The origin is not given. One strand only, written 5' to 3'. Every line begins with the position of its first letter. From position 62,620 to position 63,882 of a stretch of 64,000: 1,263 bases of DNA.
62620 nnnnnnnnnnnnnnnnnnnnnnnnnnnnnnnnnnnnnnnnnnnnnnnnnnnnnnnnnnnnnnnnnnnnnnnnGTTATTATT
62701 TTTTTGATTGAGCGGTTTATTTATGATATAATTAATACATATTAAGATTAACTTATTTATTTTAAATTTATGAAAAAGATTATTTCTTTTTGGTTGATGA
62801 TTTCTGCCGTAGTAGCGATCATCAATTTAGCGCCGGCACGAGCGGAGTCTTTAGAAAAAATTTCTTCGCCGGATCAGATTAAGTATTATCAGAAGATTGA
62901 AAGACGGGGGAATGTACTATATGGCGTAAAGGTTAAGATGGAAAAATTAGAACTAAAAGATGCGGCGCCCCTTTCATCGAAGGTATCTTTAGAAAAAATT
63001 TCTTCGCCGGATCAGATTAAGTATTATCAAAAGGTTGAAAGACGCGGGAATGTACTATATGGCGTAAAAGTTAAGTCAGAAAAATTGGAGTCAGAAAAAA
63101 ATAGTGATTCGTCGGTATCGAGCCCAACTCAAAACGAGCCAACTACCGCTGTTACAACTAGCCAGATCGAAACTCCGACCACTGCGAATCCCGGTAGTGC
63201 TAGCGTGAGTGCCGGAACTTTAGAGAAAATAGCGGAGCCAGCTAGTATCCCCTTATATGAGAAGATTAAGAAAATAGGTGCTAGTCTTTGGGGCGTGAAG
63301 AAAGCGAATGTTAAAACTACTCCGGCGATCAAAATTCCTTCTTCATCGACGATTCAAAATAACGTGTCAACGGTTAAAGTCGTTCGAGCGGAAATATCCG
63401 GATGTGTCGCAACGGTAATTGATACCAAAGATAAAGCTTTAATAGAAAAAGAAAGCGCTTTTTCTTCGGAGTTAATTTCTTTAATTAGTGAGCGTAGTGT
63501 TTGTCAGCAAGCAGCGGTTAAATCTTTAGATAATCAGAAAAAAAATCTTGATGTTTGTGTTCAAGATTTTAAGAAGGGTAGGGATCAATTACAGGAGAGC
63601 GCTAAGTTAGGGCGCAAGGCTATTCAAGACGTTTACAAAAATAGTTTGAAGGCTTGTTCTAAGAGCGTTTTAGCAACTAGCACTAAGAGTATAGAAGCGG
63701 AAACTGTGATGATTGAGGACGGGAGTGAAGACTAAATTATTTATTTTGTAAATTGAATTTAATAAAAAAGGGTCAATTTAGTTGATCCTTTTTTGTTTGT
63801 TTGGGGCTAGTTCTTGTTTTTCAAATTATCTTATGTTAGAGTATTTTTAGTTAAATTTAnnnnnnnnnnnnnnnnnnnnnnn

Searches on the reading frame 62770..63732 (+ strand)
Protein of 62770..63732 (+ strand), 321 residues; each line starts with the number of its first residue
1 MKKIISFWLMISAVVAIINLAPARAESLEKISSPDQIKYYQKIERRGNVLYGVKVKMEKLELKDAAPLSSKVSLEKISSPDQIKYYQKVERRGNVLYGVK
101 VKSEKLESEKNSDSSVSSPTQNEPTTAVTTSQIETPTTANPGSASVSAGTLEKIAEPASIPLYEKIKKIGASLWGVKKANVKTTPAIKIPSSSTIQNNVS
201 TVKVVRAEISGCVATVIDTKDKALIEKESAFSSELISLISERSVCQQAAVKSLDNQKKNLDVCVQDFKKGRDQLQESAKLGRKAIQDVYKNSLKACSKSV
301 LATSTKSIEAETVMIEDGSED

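Call 110: search_protein_families(library=pfam, proteins=[window:62770-63732:+], max_evalue=0.01)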
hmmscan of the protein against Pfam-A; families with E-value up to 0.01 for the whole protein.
window:62770-63732:+ (321 aa): 1 family
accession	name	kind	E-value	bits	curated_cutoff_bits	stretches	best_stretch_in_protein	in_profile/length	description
PF00585.24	Thr_dehydrat_C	-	0.0018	18.5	27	0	76-105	30-62/91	C-terminal regulatory domain of Threonine dehydratase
